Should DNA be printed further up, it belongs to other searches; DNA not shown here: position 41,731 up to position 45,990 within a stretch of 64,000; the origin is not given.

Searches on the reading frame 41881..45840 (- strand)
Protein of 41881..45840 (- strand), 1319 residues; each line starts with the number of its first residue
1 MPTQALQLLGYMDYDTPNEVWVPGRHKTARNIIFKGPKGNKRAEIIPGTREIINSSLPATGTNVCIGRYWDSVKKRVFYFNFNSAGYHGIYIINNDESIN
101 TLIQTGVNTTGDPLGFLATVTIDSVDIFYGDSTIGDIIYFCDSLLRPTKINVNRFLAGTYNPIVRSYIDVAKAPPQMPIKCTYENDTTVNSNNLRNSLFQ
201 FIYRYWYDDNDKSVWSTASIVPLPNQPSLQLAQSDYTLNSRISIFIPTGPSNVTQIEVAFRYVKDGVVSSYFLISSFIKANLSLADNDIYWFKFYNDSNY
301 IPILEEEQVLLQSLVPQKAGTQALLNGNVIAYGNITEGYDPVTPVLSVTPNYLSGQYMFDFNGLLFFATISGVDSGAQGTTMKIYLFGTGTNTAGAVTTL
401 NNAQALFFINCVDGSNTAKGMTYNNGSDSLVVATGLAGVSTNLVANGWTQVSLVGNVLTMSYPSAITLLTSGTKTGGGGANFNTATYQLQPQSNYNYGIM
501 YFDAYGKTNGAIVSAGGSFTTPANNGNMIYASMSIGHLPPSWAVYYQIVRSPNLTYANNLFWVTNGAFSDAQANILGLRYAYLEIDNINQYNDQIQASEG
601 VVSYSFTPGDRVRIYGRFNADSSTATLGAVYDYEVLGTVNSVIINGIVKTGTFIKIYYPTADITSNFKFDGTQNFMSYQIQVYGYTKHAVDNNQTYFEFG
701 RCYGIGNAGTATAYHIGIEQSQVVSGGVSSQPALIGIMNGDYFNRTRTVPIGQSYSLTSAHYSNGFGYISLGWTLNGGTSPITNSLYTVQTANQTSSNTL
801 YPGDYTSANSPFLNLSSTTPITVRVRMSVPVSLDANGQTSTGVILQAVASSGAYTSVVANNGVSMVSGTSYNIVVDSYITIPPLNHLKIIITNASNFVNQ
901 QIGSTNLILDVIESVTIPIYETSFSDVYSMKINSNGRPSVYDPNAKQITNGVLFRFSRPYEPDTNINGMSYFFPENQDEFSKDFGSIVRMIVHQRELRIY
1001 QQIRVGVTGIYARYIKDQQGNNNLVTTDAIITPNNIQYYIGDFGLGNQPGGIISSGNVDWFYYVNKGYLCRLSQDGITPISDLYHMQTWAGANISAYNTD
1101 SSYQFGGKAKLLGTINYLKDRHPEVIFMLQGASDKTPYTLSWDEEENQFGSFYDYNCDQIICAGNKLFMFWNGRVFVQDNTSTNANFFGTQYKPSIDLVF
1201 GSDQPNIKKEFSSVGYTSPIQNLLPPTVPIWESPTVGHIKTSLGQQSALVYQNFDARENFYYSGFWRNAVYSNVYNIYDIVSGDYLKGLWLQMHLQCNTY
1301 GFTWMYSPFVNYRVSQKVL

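Call 10: search_protein_families(library=phrogs, proteins=[window:41881-45840:-], max_evalue=0.00001)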
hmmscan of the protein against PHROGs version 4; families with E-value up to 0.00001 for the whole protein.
window:41881-45840:- (1319 aa): 1 family
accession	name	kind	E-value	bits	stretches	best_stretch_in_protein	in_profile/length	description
phrog_14478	-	head and packaging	5.4e-42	144.6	2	60-340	58-338/1474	virion structural protein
